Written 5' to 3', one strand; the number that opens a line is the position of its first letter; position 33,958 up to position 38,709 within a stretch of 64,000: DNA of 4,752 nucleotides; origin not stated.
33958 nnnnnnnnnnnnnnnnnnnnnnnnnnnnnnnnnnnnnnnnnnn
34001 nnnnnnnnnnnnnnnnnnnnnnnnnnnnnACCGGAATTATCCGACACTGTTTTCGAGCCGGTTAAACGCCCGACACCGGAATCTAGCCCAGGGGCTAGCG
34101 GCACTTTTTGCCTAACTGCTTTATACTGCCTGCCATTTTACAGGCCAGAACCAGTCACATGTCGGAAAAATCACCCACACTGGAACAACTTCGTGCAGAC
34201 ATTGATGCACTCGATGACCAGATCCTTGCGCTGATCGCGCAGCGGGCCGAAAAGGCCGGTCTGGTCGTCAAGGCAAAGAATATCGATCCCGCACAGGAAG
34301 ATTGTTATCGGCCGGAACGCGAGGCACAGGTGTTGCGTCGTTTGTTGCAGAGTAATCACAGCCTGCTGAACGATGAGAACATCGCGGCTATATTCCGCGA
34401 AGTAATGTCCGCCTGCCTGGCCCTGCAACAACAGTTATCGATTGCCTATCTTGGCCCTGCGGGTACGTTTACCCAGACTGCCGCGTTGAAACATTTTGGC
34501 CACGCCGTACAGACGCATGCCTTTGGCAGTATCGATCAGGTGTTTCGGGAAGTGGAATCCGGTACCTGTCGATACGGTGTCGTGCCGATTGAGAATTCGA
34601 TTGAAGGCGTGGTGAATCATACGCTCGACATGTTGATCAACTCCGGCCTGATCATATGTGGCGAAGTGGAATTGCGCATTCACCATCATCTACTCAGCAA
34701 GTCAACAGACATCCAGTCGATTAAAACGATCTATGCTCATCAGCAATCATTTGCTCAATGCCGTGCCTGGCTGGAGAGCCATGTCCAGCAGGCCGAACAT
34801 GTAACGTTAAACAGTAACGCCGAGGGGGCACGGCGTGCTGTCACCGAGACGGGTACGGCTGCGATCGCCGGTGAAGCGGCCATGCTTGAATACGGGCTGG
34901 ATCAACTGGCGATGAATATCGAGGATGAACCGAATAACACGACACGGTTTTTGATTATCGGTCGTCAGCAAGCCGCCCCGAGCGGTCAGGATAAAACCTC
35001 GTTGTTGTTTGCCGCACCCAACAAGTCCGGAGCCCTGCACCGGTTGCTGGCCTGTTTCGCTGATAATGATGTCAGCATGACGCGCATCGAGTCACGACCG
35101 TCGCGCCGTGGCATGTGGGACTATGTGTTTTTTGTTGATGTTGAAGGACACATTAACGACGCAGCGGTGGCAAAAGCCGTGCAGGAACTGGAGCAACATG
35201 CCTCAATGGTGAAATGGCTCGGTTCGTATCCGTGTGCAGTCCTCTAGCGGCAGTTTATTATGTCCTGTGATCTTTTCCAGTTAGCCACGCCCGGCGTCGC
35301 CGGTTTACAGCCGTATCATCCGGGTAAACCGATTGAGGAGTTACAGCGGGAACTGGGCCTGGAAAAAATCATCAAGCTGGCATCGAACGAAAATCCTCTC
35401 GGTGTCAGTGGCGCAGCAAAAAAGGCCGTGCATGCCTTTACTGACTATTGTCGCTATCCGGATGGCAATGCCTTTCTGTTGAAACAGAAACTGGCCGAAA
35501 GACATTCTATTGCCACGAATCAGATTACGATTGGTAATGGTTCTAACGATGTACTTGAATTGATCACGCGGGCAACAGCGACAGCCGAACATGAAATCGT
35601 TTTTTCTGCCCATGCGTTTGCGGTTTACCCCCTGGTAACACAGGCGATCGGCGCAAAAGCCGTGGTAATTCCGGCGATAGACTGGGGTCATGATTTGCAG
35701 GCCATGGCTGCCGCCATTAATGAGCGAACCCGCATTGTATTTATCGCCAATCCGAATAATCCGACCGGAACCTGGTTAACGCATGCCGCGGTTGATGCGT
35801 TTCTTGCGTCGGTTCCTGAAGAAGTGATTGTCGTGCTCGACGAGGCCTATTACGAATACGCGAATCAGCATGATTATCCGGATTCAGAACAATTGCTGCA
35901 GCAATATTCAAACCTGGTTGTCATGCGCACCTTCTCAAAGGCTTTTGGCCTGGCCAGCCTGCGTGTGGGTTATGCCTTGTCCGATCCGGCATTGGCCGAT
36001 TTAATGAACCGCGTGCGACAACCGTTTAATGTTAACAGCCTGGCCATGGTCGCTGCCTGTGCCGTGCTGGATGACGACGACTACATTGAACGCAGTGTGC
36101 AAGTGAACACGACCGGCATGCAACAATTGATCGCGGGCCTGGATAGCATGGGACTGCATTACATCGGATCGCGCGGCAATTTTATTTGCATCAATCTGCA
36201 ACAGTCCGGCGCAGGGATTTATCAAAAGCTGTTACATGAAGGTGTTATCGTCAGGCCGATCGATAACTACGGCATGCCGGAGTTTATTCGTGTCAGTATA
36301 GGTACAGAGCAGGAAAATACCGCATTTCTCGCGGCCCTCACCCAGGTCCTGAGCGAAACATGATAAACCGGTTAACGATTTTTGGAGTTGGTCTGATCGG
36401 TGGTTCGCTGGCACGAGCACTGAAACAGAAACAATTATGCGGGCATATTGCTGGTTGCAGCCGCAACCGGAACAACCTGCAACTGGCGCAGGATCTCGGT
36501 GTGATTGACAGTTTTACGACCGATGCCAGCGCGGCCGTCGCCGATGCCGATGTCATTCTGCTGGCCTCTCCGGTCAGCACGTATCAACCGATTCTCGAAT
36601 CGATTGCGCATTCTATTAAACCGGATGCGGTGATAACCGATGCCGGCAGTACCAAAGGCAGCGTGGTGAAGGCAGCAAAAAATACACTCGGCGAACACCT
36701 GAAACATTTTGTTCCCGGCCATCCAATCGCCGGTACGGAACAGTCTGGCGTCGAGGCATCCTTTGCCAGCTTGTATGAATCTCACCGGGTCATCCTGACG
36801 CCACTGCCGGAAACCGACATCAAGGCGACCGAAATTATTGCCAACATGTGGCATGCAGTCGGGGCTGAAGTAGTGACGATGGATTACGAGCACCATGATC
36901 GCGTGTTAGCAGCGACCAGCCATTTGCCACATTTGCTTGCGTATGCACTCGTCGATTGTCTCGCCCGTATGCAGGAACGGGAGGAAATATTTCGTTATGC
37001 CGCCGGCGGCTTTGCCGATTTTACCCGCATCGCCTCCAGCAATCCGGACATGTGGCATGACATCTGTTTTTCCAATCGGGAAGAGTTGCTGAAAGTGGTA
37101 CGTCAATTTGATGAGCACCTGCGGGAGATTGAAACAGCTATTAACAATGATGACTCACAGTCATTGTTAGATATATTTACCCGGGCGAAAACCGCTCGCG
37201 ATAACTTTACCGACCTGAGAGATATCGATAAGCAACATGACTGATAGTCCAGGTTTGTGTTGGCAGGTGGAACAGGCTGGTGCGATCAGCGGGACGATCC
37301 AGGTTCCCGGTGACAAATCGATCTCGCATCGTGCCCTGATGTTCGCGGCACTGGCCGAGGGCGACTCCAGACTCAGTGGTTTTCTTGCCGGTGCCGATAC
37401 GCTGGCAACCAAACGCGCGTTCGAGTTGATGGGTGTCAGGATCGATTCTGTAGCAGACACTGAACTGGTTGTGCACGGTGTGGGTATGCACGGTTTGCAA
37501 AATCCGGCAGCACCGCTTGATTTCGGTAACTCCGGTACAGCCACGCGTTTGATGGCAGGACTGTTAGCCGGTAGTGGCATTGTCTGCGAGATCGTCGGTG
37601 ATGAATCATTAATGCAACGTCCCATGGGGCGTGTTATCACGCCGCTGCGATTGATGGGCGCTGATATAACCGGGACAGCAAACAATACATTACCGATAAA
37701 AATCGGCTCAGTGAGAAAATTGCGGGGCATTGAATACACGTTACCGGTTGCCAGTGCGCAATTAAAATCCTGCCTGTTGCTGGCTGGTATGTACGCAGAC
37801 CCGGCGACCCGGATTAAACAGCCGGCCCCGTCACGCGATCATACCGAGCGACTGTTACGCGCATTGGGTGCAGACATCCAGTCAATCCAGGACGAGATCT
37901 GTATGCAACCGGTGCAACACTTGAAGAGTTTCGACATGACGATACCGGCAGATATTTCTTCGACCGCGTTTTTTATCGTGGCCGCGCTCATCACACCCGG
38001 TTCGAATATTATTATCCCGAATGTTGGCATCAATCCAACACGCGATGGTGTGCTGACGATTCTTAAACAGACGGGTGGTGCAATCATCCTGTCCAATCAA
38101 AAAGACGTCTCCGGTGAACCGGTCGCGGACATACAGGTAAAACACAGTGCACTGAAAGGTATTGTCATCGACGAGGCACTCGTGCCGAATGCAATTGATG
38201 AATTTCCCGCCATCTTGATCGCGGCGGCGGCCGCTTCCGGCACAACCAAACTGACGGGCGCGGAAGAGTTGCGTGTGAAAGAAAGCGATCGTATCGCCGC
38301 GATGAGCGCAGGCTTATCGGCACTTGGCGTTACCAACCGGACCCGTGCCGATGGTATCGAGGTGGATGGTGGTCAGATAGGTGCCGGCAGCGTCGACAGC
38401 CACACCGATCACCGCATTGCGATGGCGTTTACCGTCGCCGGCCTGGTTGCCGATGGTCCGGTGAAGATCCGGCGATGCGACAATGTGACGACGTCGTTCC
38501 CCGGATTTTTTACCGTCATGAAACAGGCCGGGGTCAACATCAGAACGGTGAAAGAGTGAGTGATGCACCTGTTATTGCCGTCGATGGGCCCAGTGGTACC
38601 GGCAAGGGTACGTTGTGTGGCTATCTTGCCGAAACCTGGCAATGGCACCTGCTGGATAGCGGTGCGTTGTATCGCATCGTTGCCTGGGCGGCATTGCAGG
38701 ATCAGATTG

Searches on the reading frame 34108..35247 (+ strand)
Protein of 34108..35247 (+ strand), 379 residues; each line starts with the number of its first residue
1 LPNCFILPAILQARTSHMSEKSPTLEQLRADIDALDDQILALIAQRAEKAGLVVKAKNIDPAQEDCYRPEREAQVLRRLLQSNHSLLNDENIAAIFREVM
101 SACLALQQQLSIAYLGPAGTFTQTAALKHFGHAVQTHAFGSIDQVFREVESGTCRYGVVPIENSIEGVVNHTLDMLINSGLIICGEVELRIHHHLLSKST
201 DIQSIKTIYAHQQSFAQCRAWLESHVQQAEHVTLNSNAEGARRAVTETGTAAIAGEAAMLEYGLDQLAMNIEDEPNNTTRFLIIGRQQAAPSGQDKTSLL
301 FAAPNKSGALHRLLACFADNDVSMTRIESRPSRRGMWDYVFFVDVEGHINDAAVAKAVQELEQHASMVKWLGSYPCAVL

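Call 73: search_protein_families(library=pfam, proteins=[window:34108-35247:+], max_evalue=0.00001)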
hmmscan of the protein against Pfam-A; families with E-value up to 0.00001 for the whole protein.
window:34108-35247:+ (379 aa): 3 families
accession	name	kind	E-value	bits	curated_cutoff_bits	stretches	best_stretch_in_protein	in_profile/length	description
PF00800.23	PDT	-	2.8e-63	213.4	25.2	1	112-288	1-180/181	Prephenate dehydratase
PF01817.26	CM_2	-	4.3e-18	65.7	27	1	28-108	1-80/80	Chorismate mutase type II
PF01842.31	ACT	-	2.7e-12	46.7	27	1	297-362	1-65/66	ACT domain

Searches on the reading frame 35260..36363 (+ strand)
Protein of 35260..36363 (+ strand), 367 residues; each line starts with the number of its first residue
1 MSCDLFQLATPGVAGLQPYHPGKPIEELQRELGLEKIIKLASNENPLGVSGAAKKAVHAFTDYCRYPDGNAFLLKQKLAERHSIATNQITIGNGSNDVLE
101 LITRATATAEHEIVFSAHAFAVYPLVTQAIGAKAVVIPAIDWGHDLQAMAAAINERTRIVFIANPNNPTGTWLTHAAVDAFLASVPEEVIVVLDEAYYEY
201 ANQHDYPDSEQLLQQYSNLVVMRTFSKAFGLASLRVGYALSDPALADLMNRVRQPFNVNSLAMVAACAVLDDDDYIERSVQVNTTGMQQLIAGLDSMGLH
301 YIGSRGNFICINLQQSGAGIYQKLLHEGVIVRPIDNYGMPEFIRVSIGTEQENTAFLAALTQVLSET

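Call 73: search_protein_families(library=pfam, proteins=[window:35260-36363:+], max_evalue=0.00001)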
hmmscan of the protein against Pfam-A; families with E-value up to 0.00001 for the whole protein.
window:35260-36363:+ (367 aa): 1 family
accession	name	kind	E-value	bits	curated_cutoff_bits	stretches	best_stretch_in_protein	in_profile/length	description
PF00155.27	Aminotran_1_2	-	8.4e-59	200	19.7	1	36-360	2-361/361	Aminotransferase class I and II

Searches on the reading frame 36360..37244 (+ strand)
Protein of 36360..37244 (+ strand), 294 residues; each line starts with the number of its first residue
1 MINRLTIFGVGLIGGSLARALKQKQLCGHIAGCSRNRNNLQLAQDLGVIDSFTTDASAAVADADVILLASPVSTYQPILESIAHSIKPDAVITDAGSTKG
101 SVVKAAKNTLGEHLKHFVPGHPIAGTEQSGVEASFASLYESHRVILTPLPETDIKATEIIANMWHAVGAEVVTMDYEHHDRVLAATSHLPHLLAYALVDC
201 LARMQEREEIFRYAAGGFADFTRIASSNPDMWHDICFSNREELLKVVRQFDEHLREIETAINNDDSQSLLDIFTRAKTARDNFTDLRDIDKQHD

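Call 73: search_protein_families(library=pfam, proteins=[window:36360-37244:+], max_evalue=0.00001)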
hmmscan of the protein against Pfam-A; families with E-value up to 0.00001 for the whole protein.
window:36360-37244:+ (294 aa): 3 families
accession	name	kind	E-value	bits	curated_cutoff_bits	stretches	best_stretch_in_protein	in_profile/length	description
PF02153.23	PDH_N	-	1.2e-41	142.2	26.5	1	17-172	1-153/154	Prephenate dehydrogenase, nucleotide-binding domain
PF20463.3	PDH_C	-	2.2e-29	102.2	22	1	177-273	3-100/102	Prephenate dehydrogenase, dimerization domain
PF03807.23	F420_oxidored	-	2.7e-09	37.9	21.6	1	5-92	2-89/94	NADP oxidoreductase coenzyme F420-dependent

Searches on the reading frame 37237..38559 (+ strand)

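Call 73: search_protein_families(library=pfam, proteins=[window:37237-38559:+], max_evalue=0.00001)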
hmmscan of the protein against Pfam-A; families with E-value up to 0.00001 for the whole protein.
window:37237-38559:+ (440 aa): 1 family
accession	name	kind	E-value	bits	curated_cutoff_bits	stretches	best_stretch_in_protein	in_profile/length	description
PF00275.25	EPSP_synthase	-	4.6e-115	385.1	22.8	1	12-428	2-417/417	EPSP synthase (3-phosphoshikimate 1-carboxyvinyltransferase)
